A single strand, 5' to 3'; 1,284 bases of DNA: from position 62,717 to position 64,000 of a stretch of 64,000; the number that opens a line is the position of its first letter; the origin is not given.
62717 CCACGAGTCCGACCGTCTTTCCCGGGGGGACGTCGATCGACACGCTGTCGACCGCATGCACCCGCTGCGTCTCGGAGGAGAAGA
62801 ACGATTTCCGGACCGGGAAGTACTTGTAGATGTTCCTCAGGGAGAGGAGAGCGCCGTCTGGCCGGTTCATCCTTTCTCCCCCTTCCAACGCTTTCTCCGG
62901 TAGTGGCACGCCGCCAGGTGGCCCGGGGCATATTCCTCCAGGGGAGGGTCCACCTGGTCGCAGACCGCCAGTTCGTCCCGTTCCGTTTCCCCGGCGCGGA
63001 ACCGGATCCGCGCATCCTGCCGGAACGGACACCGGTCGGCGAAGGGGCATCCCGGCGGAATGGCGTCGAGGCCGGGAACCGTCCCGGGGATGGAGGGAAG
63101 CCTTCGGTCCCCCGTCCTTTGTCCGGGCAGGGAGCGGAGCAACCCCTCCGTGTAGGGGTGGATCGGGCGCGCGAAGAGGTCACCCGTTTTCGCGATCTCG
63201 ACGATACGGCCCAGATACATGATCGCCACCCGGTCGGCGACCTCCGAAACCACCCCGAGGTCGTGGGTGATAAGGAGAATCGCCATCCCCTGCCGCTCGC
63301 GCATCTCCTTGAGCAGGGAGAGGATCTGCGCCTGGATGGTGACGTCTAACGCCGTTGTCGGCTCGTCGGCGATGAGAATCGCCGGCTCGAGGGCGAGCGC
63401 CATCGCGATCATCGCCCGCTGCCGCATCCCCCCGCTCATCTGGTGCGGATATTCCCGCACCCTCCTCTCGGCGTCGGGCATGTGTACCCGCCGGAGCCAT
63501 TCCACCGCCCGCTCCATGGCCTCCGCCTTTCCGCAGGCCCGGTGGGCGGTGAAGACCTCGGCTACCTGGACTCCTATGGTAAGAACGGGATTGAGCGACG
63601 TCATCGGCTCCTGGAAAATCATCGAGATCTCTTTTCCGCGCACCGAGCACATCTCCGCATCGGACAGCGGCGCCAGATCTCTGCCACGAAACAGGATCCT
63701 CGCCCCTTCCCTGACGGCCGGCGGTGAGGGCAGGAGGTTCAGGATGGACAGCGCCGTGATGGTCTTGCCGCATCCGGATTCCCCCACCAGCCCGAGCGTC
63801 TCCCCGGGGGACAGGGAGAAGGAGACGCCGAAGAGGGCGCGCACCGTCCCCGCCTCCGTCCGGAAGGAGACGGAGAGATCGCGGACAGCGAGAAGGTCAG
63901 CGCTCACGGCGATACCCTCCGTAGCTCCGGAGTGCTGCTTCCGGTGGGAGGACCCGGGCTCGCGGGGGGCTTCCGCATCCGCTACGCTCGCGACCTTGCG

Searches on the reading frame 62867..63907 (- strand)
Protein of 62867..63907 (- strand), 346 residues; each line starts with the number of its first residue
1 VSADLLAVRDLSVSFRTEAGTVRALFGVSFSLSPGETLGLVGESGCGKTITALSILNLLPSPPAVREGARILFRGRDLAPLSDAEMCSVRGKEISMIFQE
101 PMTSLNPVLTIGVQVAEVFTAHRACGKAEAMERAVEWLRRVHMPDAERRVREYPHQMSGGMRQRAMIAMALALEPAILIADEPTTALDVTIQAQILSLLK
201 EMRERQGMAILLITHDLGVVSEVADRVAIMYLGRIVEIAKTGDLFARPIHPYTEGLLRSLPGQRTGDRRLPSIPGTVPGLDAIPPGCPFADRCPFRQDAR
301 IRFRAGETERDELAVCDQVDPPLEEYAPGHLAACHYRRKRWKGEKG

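Call 11: search_protein_families(library=pfam, proteins=[window:62867-63907:-])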
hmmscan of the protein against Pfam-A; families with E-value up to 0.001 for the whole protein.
window:62867-63907:- (346 aa): 4 families
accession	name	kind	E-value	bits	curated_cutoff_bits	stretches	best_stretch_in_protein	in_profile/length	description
PF00005.33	ABC_tran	-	1.6e-28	100.5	25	1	27-185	3-137/137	ABC transporter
PF08352.17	oligo_HPY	-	4e-20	72.4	27.1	1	236-298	1-63/65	Oligopeptide/dipeptide transporter, C-terminal region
PF13304.12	AAA_21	-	2.4e-06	28.3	27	1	150-220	231-303/304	AAA domain, putative AbiEii toxin, Type IV TA system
PF02463.25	SMC_N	-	0.0009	19.2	40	0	146-228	135-210/220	RecF/RecN/SMC N terminal domain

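Call 70: find_encoding_contigs(protein=window:62867-63907:-, flank=3000, max_places=4)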
Protein window:62867-63907:- (346 aa): 1 contig read that carries it; 1 place shown.
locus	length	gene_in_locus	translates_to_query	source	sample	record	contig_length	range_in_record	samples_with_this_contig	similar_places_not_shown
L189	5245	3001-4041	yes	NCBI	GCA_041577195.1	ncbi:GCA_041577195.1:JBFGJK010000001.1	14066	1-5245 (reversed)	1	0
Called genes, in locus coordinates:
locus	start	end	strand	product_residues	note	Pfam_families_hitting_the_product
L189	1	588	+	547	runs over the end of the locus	PF00496:SBP_bac_5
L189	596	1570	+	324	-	PF19300:BPD_transp_1_N, PF00528:BPD_transp_1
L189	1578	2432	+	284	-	PF12911:OppC_N, PF00528:BPD_transp_1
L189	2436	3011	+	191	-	-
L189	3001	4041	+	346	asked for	PF00005:ABC_tran, PF13304:AAA_21 (weak), PF08352:oligo_HPY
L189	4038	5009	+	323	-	PF00005:ABC_tran, PF08352:oligo_HPY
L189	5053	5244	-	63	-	?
